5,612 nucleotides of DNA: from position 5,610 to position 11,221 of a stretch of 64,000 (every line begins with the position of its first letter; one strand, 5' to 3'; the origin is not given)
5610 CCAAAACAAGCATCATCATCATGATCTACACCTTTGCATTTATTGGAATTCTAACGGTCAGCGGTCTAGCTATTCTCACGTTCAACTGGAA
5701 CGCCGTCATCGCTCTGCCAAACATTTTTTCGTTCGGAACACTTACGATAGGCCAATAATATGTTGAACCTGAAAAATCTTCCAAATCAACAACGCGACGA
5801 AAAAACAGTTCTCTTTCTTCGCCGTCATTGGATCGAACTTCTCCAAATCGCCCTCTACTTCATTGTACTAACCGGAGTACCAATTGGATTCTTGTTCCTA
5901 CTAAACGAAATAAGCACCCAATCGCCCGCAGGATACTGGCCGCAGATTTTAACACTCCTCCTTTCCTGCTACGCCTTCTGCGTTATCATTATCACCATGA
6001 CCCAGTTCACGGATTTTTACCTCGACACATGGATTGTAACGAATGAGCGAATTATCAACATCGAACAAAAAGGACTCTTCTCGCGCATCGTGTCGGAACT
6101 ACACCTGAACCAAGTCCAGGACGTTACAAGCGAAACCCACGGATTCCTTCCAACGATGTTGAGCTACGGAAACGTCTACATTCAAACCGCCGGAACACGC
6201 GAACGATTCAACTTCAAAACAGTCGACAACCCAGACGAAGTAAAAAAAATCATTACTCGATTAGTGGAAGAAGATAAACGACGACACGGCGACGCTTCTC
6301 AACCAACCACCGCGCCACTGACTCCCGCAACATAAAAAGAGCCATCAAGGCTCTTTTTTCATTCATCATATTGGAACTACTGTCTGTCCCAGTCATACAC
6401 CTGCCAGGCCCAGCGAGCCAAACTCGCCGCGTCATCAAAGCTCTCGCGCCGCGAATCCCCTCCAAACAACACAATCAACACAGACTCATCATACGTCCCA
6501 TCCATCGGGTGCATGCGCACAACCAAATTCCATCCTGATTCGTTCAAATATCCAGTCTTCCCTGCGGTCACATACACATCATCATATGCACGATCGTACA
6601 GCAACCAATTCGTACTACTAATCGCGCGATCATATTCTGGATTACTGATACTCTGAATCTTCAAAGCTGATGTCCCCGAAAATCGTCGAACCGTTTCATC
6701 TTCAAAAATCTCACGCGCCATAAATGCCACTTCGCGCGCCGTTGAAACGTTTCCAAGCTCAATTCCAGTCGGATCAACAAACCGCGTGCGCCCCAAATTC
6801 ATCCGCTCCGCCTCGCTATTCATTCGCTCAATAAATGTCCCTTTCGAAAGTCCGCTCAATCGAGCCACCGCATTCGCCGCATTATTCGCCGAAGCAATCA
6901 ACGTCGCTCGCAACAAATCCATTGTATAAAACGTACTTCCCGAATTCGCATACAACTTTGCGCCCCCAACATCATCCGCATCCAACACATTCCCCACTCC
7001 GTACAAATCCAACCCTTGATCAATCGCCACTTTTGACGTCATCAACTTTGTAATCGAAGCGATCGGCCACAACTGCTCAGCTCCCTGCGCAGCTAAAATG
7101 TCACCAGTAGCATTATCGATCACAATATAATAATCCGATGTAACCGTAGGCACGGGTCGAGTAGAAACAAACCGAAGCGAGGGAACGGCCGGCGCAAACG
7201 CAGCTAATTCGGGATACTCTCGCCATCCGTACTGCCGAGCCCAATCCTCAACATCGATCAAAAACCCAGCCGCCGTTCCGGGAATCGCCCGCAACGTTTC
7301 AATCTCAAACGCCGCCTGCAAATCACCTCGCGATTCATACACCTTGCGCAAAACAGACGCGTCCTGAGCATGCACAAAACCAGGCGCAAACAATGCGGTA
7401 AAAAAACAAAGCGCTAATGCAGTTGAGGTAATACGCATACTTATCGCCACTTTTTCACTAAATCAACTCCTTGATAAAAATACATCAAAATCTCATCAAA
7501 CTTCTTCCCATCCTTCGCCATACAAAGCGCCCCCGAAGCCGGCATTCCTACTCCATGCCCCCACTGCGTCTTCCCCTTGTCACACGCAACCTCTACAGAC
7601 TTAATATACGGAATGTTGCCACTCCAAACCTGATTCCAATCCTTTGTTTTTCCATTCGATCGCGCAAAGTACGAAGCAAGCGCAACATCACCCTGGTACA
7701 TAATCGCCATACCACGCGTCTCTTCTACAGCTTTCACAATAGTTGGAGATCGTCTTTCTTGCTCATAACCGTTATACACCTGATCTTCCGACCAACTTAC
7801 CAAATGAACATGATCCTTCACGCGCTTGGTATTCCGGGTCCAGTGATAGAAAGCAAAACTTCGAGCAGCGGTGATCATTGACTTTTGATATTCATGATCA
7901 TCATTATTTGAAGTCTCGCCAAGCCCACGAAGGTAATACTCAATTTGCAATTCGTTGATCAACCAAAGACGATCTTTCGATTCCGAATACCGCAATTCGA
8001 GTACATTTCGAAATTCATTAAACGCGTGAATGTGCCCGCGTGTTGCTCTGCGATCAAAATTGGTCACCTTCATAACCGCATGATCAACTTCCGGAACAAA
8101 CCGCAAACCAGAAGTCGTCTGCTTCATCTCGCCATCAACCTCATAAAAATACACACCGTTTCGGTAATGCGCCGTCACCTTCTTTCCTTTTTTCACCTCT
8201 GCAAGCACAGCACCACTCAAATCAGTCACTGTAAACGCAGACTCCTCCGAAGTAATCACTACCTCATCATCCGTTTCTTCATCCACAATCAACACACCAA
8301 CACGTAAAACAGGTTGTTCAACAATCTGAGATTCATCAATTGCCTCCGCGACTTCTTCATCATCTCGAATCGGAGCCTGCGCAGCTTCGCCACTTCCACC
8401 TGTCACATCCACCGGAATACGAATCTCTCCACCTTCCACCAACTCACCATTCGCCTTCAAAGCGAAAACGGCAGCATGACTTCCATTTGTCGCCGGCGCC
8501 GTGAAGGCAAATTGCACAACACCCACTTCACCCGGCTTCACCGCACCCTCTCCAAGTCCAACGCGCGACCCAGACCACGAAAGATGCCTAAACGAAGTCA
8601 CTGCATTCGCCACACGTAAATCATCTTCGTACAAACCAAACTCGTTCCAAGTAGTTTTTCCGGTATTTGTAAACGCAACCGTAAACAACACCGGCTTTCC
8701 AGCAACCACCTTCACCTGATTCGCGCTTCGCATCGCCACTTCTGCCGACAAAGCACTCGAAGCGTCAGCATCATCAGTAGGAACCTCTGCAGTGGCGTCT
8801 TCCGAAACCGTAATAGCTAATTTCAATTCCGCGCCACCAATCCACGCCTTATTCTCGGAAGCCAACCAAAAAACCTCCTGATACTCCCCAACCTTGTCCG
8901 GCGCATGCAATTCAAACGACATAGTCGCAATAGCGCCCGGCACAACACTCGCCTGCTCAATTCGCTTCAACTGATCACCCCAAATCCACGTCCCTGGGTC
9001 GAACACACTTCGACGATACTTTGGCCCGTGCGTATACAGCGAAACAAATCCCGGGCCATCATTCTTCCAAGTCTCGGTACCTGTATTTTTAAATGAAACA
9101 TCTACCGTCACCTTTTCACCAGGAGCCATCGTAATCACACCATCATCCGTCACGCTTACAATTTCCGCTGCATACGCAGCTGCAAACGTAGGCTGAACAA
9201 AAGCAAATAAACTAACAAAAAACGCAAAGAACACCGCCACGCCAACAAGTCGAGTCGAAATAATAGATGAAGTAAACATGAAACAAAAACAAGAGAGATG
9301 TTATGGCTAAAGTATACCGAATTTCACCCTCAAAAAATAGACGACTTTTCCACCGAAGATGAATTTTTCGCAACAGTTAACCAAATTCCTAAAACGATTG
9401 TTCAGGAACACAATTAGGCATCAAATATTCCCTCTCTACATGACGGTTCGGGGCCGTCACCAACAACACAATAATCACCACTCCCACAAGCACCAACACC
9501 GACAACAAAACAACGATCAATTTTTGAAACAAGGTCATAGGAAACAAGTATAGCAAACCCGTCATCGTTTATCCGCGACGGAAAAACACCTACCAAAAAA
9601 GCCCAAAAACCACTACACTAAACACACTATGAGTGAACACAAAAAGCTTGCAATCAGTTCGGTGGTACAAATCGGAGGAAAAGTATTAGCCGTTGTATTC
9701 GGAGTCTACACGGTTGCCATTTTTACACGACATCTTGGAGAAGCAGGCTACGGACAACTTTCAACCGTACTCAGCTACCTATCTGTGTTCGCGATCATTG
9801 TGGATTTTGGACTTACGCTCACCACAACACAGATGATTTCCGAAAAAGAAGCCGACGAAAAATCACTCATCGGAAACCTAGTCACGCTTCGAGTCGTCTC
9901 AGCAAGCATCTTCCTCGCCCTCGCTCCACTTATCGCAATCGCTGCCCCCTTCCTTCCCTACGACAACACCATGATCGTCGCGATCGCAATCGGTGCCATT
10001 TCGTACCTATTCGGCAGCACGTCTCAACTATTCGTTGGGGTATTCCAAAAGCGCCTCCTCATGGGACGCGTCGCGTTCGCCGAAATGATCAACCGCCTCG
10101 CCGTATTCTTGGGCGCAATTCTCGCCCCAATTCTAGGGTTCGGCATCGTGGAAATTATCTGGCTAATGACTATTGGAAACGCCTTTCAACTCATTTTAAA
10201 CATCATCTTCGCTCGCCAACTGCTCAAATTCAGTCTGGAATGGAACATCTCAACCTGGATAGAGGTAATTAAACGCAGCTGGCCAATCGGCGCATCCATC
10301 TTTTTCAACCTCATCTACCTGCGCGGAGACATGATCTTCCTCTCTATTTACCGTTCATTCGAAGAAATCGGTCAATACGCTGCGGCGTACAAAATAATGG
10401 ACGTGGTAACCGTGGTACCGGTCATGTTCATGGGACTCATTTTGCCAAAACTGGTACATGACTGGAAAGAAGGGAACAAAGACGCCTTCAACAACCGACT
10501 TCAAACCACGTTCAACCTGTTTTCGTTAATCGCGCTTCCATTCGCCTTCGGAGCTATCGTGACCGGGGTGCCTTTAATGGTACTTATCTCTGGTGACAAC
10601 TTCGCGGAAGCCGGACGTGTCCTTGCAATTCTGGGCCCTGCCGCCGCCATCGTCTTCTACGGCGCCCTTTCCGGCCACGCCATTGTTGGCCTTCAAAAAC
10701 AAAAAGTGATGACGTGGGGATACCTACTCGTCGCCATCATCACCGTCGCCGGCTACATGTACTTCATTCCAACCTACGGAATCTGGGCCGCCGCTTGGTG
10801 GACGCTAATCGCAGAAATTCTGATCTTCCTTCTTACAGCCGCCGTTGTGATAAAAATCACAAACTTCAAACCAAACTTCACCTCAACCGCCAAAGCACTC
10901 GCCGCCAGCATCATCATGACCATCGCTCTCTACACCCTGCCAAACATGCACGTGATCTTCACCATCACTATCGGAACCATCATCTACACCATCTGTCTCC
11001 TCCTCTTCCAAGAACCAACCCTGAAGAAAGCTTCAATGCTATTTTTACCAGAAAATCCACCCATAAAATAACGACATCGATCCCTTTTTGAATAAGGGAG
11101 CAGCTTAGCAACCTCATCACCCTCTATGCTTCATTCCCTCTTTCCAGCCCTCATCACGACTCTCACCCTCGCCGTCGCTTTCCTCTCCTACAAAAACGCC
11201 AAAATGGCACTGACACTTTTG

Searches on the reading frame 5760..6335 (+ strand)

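Call 11: search_protein_families(library=pfam, proteins=[window:5760-6335:+], max_evalue=0.001)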
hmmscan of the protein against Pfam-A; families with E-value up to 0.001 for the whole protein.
window:5760-6335:+ (191 aa): 2 families
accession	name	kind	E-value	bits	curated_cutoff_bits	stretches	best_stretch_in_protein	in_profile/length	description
PF03703.20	bPH_2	-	1.3e-06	29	22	1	90-165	4-78/78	Bacterial PH domain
PF08000.17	bPH_1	-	0.00045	20.6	27.7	1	88-168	40-121/122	Bacterial PH domain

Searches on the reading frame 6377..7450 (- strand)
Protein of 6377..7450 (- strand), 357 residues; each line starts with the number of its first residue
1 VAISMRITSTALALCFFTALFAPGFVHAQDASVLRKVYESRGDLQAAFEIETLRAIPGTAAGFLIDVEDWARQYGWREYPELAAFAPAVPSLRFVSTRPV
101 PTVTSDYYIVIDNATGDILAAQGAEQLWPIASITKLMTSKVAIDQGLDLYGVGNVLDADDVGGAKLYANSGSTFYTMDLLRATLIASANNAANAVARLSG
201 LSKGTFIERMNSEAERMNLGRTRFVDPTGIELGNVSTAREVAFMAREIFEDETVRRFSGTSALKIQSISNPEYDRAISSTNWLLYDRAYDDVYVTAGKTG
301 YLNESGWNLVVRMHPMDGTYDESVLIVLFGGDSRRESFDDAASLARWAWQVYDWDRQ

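Call 11: search_protein_families(library=pfam, proteins=[window:6377-7450:-], max_evalue=0.001)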
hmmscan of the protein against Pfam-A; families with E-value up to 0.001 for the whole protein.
window:6377-7450:- (357 aa): 2 families
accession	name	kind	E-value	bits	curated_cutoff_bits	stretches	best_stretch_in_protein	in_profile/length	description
PF00768.25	Peptidase_S11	-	3.5e-35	122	27.6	1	100-312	7-222/239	D-alanyl-D-alanine carboxypeptidase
PF13354.11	Beta-lactamase2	-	1.8e-06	27.9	22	1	113-304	7-192/214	Beta-lactamase enzyme family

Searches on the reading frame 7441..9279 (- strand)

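Call 11: search_protein_families(library=pfam, proteins=[window:7441-9279:-], max_evalue=0.001)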
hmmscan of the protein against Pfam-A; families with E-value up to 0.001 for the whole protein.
window:7441-9279:- (612 aa): 2 families
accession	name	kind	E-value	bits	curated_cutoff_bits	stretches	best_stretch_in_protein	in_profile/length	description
PF08486.15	SpoIID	-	6.6e-11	43.1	23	1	435-528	2-97/97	Stage II sporulation protein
PF16158.11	N_BRCA1_IG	-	8.1e-09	36.4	28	1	50-158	7-108/108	Ig-like domain from next to BRCA1 gene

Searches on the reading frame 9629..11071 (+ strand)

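Call 11: search_protein_families(library=pfam, proteins=[window:9629-11071:+], max_evalue=0.001)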
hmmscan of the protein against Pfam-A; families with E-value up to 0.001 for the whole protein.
window:9629-11071:+ (480 aa): 3 families
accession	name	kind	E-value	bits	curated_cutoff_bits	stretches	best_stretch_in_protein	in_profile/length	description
PF01943.22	Polysacc_synt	-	1.4e-23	84.2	28.2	1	6-269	4-263/274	Polysaccharide biosynthesis protein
PF13440.11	Polysacc_synt_3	-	9.4e-16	58.3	23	1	32-328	2-291/293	Polysaccharide biosynthesis protein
PF03023.19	MurJ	-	0.00015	21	27.4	1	72-320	47-306/451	Lipid II flippase MurJ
